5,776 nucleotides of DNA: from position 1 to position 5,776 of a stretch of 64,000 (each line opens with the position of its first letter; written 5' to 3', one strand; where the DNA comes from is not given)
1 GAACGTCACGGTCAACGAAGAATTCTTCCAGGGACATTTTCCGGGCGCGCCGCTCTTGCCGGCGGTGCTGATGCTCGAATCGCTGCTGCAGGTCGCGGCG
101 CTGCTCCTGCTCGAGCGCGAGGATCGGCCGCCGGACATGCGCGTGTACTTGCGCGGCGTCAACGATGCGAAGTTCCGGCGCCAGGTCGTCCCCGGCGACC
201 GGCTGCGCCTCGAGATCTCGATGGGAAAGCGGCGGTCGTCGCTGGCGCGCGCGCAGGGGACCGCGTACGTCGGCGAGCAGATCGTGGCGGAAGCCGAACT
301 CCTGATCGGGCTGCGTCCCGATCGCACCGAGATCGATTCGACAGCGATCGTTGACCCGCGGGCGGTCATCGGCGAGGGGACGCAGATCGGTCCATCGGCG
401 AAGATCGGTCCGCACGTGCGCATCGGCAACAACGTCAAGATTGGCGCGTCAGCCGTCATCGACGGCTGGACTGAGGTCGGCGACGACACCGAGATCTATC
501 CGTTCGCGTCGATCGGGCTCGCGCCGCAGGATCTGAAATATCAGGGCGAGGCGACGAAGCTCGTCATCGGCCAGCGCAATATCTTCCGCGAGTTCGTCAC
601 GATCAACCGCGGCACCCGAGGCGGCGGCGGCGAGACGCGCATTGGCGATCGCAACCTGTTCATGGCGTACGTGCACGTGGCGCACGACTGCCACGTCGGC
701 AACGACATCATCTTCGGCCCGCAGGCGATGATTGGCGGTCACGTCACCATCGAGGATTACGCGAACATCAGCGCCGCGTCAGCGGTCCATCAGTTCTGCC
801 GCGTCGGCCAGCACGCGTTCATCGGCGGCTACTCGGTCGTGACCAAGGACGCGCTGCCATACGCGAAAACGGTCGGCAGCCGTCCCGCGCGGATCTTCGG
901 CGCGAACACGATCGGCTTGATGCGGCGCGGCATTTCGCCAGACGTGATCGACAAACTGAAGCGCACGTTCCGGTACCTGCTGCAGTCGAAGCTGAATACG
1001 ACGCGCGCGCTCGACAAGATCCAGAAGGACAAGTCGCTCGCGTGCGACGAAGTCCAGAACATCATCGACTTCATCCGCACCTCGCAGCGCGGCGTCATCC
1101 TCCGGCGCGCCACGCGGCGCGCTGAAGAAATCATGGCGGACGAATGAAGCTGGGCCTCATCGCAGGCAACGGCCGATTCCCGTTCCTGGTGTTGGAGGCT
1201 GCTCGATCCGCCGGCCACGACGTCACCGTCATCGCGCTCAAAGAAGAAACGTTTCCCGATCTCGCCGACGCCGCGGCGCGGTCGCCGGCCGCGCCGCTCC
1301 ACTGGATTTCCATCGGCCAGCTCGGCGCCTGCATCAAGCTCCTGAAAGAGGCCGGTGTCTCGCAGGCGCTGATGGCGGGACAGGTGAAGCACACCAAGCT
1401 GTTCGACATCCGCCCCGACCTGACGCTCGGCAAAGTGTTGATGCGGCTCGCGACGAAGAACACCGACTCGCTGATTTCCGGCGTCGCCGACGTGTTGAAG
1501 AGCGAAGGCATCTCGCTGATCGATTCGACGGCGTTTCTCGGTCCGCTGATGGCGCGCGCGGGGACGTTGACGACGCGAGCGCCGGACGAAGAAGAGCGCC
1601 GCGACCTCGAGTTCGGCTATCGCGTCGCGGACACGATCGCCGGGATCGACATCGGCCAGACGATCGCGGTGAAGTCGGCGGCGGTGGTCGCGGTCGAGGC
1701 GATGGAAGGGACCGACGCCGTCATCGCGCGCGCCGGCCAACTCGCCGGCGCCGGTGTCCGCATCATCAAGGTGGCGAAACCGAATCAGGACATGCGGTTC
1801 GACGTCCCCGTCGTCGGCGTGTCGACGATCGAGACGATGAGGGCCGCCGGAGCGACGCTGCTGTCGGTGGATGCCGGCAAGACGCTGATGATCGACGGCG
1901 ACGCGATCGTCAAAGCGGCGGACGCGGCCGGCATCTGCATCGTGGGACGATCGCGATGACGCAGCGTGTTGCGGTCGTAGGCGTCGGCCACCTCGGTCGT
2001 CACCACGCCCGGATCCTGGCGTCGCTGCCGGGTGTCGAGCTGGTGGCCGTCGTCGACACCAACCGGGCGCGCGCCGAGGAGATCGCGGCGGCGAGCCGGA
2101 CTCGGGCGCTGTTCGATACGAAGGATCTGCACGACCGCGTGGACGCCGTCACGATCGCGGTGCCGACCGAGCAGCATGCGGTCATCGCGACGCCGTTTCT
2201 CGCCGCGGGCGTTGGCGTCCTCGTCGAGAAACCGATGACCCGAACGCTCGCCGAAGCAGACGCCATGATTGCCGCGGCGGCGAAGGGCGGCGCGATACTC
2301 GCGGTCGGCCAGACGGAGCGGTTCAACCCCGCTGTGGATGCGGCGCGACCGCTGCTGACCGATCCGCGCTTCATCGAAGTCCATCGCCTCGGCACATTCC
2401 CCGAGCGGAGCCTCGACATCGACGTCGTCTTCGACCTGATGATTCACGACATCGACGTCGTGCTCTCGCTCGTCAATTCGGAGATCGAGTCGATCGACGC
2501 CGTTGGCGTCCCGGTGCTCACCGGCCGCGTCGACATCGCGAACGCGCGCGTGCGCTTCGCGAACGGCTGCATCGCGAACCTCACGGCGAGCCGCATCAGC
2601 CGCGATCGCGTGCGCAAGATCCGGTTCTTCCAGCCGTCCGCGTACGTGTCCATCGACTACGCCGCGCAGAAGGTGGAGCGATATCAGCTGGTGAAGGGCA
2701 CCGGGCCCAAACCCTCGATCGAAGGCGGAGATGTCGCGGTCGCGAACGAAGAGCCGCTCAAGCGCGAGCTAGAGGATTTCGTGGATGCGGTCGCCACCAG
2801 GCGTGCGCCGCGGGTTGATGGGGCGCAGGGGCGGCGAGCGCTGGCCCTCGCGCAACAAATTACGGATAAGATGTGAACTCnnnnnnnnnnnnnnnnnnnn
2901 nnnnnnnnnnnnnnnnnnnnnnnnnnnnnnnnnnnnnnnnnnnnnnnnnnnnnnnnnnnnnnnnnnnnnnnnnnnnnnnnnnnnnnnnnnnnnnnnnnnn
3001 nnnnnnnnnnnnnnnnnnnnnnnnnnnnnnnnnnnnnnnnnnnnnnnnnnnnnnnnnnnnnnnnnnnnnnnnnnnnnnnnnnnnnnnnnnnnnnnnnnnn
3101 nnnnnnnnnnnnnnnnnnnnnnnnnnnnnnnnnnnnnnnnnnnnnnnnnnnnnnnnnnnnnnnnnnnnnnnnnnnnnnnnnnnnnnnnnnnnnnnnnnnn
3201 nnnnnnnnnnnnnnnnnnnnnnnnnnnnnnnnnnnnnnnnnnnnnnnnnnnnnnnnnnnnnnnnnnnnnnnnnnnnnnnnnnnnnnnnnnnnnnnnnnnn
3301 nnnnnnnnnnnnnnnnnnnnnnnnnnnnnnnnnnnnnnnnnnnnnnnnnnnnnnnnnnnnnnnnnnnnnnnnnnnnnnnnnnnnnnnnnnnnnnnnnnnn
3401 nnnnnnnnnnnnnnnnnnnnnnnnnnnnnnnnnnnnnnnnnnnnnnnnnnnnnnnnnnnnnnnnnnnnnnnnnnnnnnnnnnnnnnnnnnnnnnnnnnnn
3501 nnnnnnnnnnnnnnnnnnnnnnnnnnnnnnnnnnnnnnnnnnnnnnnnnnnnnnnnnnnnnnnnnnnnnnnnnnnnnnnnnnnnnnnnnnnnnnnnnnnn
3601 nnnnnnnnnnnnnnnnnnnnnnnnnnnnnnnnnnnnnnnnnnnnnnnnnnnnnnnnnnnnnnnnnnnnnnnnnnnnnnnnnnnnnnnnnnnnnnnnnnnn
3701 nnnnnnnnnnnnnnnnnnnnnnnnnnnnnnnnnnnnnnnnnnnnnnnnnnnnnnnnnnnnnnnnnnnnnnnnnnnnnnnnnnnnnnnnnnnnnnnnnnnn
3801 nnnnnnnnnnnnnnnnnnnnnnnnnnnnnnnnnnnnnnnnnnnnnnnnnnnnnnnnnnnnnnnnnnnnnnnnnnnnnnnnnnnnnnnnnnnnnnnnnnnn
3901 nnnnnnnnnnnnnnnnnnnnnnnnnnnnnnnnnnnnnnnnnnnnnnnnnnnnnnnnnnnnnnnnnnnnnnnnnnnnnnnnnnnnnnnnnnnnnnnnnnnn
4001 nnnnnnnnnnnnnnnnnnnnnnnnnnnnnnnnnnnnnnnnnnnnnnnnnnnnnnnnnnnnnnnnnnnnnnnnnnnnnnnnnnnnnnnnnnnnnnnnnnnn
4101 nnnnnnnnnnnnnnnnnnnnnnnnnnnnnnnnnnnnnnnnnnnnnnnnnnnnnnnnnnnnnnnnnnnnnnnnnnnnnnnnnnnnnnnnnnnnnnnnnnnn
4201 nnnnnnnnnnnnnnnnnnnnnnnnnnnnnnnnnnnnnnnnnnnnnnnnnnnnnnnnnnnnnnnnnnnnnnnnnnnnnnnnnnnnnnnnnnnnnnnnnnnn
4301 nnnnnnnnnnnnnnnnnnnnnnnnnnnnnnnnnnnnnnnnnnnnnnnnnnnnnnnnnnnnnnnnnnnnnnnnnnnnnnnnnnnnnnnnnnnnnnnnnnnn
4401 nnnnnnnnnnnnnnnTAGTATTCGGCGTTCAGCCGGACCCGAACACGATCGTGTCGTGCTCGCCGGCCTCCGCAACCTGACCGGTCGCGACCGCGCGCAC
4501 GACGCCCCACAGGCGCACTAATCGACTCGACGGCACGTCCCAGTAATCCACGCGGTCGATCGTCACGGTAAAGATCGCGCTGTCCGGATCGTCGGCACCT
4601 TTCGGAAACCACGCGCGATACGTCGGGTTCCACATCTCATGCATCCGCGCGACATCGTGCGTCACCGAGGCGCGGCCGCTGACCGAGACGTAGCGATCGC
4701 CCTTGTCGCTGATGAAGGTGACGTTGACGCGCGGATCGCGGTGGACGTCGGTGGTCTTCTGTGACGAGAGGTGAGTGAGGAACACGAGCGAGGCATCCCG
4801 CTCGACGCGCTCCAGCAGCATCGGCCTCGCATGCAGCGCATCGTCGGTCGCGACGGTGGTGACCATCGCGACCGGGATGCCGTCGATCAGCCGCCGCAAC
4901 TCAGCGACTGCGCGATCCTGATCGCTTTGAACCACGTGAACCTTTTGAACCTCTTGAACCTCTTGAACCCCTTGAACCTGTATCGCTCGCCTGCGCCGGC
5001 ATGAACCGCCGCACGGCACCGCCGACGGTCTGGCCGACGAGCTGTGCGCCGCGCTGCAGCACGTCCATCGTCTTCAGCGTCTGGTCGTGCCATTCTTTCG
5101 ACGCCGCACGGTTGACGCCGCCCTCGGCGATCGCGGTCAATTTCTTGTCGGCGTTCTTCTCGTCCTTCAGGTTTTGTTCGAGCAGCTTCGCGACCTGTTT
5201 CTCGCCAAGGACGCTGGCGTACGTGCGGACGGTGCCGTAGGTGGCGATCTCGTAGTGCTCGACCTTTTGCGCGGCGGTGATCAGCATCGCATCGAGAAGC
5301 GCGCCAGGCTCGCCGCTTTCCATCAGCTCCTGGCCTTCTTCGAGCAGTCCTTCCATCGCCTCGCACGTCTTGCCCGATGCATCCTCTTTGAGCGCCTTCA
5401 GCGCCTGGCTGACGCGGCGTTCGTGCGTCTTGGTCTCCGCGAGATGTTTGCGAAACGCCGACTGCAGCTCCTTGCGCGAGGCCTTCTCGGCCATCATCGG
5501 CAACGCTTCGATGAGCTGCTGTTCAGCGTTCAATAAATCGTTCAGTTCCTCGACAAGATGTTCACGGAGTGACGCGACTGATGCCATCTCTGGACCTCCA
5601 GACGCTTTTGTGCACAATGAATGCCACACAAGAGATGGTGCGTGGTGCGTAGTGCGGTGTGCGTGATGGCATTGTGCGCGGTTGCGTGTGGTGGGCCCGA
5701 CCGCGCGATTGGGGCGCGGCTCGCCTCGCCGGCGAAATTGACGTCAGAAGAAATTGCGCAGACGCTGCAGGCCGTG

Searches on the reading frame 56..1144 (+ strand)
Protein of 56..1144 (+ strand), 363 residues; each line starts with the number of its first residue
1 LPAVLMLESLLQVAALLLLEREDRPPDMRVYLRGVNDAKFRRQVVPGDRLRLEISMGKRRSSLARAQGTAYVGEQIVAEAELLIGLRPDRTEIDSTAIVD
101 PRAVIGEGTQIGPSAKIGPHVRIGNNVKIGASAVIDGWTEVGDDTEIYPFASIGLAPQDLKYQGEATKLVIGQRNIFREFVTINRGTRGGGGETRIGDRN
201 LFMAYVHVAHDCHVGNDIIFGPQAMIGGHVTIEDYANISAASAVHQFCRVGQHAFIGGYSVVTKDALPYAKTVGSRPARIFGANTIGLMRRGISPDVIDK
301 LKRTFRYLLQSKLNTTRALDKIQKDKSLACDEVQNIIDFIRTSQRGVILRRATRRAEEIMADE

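Call 13: search_protein_families(library=pfam, proteins=[window:56-1144:+], max_evalue=0.001)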
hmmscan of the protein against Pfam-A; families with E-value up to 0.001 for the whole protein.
window:56-1144:+ (363 aa): 5 families
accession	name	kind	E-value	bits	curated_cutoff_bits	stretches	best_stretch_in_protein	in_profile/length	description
PF00132.30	Hexapep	-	4.9e-29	99.3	27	4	103-137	2-36/36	Bacterial transferase hexapeptide (six repeats)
PF13720.11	Acetyltransf_11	-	6e-20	71.9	24.5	1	265-348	1-82/82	Udp N-acetylglucosamine O-acyltransferase; Domain 2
PF07977.19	FabA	-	9.2e-13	48.4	23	1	1-81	50-138/138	FabA-like domain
PF25084.1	LbH_EIF2B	-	3.9e-09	36.9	54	1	92-147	11-70/105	EIF2B subunit epsilon LbH domain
PF25087.1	GMPPB_C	-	4.3e-05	23.6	39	0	97-135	5-43/110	GMPPB C-terminal domain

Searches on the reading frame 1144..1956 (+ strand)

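Call 13: search_protein_families(library=pfam, proteins=[window:1144-1956:+], max_evalue=0.001)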
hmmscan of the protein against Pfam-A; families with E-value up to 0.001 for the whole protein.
window:1144-1956:+ (271 aa): 2 families
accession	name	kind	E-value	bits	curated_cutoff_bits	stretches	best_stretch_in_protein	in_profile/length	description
PF06230.17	LpxI_C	-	7.3e-45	152.5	25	1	139-267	2-131/131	LpxI C-terminal domain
PF17930.7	LpxI_N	-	6.7e-36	123.6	25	1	2-133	1-127/129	LpxI N-terminal domain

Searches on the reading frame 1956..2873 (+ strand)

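Call 13: search_protein_families(library=pfam, proteins=[window:1956-2873:+], max_evalue=0.001)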
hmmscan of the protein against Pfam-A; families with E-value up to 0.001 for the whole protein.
window:1956-2873:+ (306 aa): 6 families
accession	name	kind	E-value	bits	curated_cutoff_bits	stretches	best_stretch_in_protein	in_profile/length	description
PF01408.29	GFO_IDH_MocA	-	6.5e-26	91.8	24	1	4-118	2-119/120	Oxidoreductase family, NAD-binding Rossmann fold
PF22725.1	GFO_IDH_MocA_C3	-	6.3e-09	36.3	27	1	157-218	45-109/124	GFO/IDH/MocA C-terminal domain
PF01488.26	Shikimate_DH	-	3.9e-05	24.2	24.3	0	2-69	12-83/138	Shikimate / quinate 5-dehydrogenase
PF02894.22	GFO_IDH_MocA_C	-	0.0001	22.7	22.9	0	158-215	43-105/218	Oxidoreductase family, C-terminal alpha/beta domain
PF02826.25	2-Hacid_dh_C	-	0.00015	21.6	25.1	1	3-73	37-103/178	D-isomer specific 2-hydroxyacid dehydrogenase, NAD binding domain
PF01118.30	Semialdhyde_dh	-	0.00056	20.8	26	0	4-88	1-93/121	Semialdehyde dehydrogenase, NAD binding domain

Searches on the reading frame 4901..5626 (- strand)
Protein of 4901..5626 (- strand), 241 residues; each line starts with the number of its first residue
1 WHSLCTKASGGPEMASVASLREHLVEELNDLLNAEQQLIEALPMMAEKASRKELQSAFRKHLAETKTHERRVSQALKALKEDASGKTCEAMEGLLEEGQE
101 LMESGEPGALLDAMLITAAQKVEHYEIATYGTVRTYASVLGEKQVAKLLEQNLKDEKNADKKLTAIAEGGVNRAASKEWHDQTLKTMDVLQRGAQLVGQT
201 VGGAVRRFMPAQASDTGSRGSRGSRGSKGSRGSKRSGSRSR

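Call 13: search_protein_families(library=pfam, proteins=[window:4901-5626:-], max_evalue=0.001)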
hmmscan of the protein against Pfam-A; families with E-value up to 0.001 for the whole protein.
window:4901-5626:- (241 aa): 1 family
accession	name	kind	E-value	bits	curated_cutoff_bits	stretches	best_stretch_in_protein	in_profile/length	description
PF05974.18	DUF892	-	3.1e-52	177.3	23.7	1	20-175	2-158/159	Domain of unknown function (DUF892)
